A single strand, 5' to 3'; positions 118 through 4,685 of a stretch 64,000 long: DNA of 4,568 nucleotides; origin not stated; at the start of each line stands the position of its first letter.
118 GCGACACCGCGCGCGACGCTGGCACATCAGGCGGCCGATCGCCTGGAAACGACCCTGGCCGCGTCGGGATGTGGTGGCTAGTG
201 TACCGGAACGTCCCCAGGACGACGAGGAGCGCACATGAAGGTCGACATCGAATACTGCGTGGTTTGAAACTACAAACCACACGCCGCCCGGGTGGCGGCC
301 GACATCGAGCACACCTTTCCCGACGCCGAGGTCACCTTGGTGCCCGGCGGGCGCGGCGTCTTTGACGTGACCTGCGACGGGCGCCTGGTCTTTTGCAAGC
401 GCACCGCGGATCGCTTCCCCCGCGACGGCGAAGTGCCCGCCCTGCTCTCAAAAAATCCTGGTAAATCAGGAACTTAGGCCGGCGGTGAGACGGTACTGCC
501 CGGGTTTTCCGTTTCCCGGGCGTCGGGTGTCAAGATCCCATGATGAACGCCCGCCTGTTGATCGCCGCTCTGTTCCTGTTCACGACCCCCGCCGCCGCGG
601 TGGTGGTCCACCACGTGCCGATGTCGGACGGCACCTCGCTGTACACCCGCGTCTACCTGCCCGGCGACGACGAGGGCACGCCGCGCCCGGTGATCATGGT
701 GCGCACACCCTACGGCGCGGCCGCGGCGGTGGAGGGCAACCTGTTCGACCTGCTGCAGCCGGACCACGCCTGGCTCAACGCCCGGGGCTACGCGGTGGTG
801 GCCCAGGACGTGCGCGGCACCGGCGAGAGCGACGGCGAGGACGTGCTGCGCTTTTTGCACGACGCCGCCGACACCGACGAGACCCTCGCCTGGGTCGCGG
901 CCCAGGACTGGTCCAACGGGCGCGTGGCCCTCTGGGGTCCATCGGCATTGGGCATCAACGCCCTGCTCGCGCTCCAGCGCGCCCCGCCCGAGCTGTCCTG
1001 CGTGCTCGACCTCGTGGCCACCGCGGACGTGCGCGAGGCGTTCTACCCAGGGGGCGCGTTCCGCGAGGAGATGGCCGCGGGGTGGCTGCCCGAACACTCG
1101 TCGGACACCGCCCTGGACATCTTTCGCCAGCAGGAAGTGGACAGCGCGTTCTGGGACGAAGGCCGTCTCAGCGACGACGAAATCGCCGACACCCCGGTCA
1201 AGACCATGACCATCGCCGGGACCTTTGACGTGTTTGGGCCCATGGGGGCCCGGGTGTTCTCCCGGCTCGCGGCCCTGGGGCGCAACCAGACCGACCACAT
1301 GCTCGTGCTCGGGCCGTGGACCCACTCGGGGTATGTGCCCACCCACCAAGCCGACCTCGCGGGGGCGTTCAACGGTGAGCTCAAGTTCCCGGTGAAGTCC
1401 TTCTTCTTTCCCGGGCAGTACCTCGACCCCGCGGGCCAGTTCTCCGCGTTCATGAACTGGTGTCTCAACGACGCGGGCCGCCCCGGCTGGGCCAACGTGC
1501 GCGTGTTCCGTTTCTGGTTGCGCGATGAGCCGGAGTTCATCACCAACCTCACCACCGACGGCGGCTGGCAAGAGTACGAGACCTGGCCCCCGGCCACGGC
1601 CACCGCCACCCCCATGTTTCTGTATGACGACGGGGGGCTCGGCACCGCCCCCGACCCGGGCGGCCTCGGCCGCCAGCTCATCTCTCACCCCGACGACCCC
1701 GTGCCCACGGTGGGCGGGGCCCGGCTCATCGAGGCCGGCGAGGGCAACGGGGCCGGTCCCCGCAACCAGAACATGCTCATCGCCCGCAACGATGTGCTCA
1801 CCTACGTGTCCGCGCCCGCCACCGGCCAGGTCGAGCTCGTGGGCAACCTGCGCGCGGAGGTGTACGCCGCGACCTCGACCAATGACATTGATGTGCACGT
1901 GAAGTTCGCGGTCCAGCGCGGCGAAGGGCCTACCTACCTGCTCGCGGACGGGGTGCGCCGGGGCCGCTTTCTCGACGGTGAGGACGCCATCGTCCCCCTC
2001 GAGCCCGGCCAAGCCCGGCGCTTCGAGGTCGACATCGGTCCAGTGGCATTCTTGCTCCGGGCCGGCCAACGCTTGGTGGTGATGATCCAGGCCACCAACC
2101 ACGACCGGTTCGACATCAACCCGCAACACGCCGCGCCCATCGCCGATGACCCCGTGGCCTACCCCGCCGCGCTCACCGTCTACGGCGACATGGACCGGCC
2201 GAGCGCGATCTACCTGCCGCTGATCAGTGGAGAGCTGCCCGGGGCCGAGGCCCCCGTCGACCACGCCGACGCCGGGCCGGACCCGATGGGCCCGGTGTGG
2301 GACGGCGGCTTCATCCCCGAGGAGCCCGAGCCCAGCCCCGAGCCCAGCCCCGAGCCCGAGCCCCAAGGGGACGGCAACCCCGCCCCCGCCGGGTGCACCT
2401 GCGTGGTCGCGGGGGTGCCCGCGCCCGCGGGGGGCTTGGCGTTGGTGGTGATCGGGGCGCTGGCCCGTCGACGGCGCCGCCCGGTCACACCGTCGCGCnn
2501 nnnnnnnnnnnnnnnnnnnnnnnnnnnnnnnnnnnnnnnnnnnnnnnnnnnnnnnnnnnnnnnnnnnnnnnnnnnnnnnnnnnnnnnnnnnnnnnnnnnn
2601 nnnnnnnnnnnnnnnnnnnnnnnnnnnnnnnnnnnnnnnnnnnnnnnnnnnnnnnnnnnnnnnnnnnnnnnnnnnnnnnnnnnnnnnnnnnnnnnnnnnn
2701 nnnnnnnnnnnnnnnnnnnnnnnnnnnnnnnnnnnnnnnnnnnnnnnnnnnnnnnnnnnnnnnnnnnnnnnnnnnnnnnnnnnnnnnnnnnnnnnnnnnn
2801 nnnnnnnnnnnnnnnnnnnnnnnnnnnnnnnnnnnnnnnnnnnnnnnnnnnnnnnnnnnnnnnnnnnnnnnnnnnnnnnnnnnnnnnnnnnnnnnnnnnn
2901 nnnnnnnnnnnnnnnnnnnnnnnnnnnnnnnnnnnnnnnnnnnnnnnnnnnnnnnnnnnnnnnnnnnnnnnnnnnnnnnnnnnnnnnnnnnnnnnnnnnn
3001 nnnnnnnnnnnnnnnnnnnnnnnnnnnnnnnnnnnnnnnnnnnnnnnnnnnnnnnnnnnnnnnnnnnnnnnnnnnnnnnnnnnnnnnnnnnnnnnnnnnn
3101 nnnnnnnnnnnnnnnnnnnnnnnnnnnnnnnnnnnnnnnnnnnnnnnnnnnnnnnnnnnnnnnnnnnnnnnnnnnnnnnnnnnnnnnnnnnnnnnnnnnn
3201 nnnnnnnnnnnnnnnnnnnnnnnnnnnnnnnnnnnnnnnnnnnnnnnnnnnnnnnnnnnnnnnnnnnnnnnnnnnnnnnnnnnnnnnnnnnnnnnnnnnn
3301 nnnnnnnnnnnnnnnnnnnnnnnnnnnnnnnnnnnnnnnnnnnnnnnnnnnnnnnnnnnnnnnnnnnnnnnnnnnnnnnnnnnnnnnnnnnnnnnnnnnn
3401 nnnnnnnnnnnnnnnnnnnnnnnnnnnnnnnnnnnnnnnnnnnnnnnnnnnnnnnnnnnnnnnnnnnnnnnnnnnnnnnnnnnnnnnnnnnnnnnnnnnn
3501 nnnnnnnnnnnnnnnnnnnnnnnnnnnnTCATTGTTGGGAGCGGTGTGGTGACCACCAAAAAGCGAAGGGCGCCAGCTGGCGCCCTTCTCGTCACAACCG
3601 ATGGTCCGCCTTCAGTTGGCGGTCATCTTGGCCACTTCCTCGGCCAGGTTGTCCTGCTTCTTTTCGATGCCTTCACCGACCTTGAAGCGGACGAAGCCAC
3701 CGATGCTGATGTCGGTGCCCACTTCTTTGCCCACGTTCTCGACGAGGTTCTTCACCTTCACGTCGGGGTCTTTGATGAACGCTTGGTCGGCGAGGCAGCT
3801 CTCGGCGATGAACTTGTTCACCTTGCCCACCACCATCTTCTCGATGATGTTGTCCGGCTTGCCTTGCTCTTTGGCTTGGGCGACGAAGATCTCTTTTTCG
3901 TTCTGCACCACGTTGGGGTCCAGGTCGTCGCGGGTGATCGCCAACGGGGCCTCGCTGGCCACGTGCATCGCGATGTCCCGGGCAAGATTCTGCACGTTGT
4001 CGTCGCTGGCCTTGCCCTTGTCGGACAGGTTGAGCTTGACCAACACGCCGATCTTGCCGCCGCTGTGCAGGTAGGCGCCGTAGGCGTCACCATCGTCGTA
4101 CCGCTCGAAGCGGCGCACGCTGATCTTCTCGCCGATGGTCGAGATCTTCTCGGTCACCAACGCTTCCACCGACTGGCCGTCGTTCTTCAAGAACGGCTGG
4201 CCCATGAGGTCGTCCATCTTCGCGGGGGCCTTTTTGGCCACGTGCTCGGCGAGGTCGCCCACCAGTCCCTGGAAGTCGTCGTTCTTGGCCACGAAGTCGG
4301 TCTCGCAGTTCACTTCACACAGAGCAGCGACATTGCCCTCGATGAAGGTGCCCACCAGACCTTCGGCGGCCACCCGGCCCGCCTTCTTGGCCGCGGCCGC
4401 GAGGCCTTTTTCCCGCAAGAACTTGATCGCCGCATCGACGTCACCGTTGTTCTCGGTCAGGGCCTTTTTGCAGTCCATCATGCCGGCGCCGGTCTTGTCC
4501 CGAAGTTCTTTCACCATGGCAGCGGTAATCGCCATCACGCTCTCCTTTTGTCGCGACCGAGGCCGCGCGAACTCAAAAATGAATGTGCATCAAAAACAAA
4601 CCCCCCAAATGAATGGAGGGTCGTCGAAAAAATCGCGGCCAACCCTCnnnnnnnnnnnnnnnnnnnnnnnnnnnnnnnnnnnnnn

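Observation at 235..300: SelW/Rdx-family selenoprotein gene with in-frame TGA and a downstream SECIS-like hairpin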

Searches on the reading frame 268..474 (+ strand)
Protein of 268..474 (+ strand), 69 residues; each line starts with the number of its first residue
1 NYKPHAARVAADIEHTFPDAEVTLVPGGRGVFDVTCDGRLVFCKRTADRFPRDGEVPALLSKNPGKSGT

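Call 4: search_protein_families(library=pfam, proteins=[window:292-474:+], max_evalue=1)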
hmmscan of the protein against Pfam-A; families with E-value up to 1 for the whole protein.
seq(61 aa): 2 families
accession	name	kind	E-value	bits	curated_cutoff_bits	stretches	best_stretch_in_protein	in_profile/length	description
PF10262.15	Rdx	-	1.1e-10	42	22.6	1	1-50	19-70/74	Rdx family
PF03079.20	ARD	-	0.33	11.6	27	1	6-28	87-109/157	ARD/ARD' family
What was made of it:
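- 292..477 (+): The 61-aa GTG ORF that a standard ORF finder reports. It is a truncated view of the same gene, not a separate part. It matches only positions 19-70 of the Rdx profile, at 42 bits (call 4).
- The 61-aa product alone still passes the Pfam Rdx cut-off at 42 bits (call 4). The 61-aa product lacks strand 1 and the C-x-x-U/C redox motif that defines the family, matching only profile positions 19-70 (call 4). Adding the upstream 19 residues raises the score by 30 bits (call 4).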

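Call 23: search_protein_representatives(protein=window:268-474:+)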
Query: 69 residues. Proteins with E-value up to 0.001 (for the whole library): 233; up to 1e-10: 1; up to 1e-30: 0. The best 150 are listed.
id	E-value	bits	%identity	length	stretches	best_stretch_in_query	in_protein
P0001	1.3e-13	66.4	45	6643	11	17-43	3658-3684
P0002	5.2e-10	55.0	49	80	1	1-65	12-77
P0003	1.6e-09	53.5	44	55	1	10-61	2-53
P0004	2.5e-09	52.9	44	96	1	1-64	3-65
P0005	4.5e-09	52.0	44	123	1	1-64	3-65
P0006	5.7e-09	51.7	38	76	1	1-60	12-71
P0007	1.3e-08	50.6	48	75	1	1-60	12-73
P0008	1.8e-08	50.1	56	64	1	10-61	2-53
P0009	2.2e-08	49.9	53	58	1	10-64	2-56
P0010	3.2e-08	49.3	48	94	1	1-60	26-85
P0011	4.2e-08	49.0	56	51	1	14-58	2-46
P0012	6.6e-08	48.3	42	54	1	11-60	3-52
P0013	8.3e-08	48.0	50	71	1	2-60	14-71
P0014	9.3e-08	47.9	55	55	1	10-60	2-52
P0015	1.4e-07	47.3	47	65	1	7-64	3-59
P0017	1.8e-07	47.0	46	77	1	1-57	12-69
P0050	3.7e-06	42.8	51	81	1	1-62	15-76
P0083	2.0e-05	40.5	55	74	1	1-57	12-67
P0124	8.5e-05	38.5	46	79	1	2-57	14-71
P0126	9.6e-05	38.3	48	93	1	1-58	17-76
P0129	9.7e-05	38.3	43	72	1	2-60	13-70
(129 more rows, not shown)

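Call 56: find_encoding_contigs(protein=P0083, flank=500, max_places=2)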
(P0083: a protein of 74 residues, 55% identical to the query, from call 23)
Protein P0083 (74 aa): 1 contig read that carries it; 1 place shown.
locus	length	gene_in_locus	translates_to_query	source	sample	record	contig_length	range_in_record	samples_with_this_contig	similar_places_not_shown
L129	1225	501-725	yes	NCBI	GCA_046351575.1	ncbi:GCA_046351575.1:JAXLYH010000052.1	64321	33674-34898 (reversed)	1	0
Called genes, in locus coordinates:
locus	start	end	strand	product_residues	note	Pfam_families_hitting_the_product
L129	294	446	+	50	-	-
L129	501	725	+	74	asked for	PF10262:Rdx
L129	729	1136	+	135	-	-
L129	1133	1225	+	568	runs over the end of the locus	PF00372:Hemocyanin_M, PF00264:Tyrosinase (faint), PF03723:Hemocyanin_C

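Call 57: find_encoding_contigs(protein=P0017, flank=500, max_places=2)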
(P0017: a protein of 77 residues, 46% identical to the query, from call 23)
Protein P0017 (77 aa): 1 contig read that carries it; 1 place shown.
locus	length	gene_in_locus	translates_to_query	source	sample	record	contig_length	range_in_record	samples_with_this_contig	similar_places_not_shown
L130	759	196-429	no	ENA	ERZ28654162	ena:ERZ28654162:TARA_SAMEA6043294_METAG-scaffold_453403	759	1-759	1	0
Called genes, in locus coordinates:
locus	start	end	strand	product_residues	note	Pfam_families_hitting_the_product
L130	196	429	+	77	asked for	PF10262:Rdx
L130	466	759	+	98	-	?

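Call 58: find_encoding_contigs(protein=P0129, flank=300, max_places=1)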
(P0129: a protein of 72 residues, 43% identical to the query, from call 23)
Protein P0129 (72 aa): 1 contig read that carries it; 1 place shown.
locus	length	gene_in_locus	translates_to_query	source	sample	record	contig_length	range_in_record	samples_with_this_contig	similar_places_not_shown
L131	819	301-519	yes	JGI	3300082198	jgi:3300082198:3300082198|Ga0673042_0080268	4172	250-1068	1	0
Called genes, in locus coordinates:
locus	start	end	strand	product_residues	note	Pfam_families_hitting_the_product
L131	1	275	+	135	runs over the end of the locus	PF14534:DUF4440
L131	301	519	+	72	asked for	PF10262:Rdx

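Call 59: find_encoding_contigs(protein=P0124, flank=300, max_places=1)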
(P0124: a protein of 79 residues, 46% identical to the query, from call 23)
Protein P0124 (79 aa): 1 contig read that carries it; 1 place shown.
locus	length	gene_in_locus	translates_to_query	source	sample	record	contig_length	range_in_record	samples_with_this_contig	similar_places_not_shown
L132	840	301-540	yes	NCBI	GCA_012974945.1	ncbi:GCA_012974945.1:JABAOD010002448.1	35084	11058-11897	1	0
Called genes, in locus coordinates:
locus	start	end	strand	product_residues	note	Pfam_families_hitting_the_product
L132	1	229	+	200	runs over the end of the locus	PF01261:AP_endonuc_2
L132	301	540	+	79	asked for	PF10262:Rdx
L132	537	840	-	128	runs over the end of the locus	PF04134:DCC1-like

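Call 60: find_encoding_contigs(protein=P0002, flank=300, max_places=1)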
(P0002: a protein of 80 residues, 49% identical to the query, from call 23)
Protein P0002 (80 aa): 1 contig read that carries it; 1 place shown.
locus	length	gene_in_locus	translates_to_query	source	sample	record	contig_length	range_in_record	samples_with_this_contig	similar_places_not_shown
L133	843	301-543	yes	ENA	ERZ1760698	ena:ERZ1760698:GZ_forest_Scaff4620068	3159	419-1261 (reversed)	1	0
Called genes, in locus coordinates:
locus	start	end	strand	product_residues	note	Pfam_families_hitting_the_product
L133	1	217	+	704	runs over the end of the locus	?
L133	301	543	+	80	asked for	PF10262:Rdx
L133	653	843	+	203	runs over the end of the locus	?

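Call 61: find_encoding_contigs(protein=P0050, flank=300, max_places=1)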
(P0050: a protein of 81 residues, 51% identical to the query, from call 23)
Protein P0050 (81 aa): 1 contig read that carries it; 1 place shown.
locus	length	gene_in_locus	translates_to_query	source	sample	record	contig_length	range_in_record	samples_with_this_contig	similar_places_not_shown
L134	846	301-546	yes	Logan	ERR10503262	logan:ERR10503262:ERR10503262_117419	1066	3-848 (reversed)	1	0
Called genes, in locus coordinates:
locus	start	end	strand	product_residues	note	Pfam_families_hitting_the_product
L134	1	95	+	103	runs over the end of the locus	?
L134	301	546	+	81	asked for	PF10262:Rdx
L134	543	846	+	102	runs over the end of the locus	?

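Call 62: find_encoding_contigs(protein=P0126, flank=300, max_places=1)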
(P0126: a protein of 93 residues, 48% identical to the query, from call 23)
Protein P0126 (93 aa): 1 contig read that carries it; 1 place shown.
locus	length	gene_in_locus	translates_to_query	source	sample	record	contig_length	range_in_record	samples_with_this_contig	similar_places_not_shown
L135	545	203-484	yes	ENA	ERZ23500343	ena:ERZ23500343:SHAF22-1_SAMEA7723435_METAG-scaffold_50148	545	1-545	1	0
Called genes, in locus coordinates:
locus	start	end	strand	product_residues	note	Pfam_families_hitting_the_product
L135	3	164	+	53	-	?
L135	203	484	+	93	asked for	PF10262:Rdx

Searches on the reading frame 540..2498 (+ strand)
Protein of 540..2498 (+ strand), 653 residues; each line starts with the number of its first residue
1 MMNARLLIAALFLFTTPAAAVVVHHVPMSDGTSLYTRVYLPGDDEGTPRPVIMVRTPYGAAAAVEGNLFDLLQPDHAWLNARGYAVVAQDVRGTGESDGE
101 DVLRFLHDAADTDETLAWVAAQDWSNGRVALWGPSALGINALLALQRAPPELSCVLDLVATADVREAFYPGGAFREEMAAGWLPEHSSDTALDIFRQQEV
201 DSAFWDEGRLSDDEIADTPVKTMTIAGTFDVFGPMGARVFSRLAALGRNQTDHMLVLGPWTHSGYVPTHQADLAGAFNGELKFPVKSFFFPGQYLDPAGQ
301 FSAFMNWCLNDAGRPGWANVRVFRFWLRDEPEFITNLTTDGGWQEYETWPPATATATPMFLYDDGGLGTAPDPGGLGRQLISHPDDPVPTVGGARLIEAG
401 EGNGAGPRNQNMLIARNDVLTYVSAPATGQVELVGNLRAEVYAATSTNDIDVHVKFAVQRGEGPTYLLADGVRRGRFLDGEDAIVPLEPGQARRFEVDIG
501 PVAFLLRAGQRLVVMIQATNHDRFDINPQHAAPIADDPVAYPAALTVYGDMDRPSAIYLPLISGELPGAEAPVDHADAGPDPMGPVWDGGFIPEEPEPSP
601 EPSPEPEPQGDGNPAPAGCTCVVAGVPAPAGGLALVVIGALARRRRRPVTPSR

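Call 18: find_encoding_contigs(protein=window:540-2498:+, flank=10000, max_places=4)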
Protein window:540-2498:+ (653 aa): 2 contigs read that carry it; 2 places shown.
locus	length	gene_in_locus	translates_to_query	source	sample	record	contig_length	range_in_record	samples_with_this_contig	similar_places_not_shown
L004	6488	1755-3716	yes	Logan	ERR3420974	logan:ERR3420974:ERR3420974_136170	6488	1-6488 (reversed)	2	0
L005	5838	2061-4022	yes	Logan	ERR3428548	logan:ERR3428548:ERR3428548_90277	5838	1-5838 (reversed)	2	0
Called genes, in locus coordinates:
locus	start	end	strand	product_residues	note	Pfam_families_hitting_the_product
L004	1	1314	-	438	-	?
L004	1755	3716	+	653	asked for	PF02129:Peptidase_S15, PF12146:Hydrolase_4 (weak), PF08530:PepX_C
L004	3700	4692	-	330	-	PF24827:AstE_AspA_cat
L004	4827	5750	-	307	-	PF00889:EF_TS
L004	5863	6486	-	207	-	?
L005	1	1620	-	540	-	?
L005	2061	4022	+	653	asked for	PF02129:Peptidase_S15, PF12146:Hydrolase_4 (weak), PF08530:PepX_C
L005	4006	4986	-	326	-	PF24827:AstE_AspA_cat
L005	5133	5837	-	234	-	?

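Call 50: search_protein_families(library=pfam, proteins=[L005:1-1620:-], max_evalue=0.00001)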
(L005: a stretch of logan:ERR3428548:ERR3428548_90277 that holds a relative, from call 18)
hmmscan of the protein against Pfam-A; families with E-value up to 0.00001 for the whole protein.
L005:1-1620:- (540 aa): 0 families

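Call 54: search_protein_families(library=ncbifam, proteins=[window:540-2498:+, L005:1-1620:-], max_evalue=0.01)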
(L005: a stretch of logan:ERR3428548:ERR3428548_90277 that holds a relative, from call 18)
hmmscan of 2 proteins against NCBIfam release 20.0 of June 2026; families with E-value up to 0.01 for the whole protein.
window:540-2498:+ (653 aa): 6 families
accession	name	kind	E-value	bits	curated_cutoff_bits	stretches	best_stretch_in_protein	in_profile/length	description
TIGR00976.1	CocE_NonD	subfamily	1.1e-69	235.9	66.3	2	26-192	1-162/550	CocE/NonD family hydrolase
NF003780.0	PRK05371.1-1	subfamily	4.5e-11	41.9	642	2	417-532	453-567/594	Xaa-Pro dipeptidyl-peptidase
NF047920.1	lactonase_UilS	equivalog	1.7e-06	27.9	400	1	71-164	39-134/285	UilS family quorum-quenching N-acyl-homoserine lactonase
TIGR03901.2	MYXO-CTERM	domain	0.00014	22.2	20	1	617-647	2-34/34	MYXO-CTERM sorting domain-containing protein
NF045638.1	Mrt_dep_phytase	exception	0.00071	18.4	440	1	594-647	375-430/430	myxosortase-dependent phytase-like phosphatase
TIGR03101.1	hydr2_PEP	hypoth_equivalog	0.0064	16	202.75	1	80-149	53-118/266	hydrolase 2, exosortase A system-associated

L005:1-1620:- (540 aa): 1 family
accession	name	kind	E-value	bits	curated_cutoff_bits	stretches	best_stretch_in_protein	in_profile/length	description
NF033765.2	gliding_CglD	equivalog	3.7e-21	74.7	400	1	274-389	286-408/1124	adventurous gliding motility lipoprotein CglD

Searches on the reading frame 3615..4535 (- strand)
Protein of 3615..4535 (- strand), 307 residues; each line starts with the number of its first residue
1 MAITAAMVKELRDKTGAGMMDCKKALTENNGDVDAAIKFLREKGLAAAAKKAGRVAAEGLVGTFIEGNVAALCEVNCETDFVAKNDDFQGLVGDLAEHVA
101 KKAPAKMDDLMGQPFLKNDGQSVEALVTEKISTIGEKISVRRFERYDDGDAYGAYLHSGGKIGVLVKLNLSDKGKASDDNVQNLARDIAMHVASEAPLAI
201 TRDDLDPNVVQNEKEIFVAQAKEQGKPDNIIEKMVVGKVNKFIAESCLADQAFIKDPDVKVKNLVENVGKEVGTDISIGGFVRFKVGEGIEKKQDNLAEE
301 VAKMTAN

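Call 43: list_cluster_members(proteins=[window:3615-4535:-, window:2488-3477:-, window:540-2498:+])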
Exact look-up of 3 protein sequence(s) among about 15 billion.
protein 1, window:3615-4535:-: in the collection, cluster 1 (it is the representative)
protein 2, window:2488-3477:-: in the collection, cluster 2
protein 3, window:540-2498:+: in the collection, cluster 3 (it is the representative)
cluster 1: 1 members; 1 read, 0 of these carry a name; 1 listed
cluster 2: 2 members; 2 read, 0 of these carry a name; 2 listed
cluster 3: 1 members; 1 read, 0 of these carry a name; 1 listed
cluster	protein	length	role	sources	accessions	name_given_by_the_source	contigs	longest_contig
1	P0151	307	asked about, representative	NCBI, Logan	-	-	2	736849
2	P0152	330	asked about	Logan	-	-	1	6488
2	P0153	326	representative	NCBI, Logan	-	-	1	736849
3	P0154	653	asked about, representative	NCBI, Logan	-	-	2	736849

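Call 45: find_encoding_contigs(protein=P0153, flank=10000, max_places=6)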
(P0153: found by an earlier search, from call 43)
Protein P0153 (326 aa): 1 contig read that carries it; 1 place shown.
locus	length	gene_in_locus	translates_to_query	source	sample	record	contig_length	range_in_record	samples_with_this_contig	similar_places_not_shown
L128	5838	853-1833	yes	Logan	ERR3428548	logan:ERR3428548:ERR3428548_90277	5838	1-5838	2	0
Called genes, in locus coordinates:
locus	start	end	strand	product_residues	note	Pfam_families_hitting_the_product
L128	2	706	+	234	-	?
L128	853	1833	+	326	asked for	PF24827:AstE_AspA_cat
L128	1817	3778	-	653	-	PF02129:Peptidase_S15, PF12146:Hydrolase_4 (weak), PF08530:PepX_C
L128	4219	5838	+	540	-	?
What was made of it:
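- Tried and rejected: I tried to reach the 736,849-bp NCBI source contig through exact-protein look-ups, but only 6-kb Logan contigs came back (calls 18, 43, 45).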
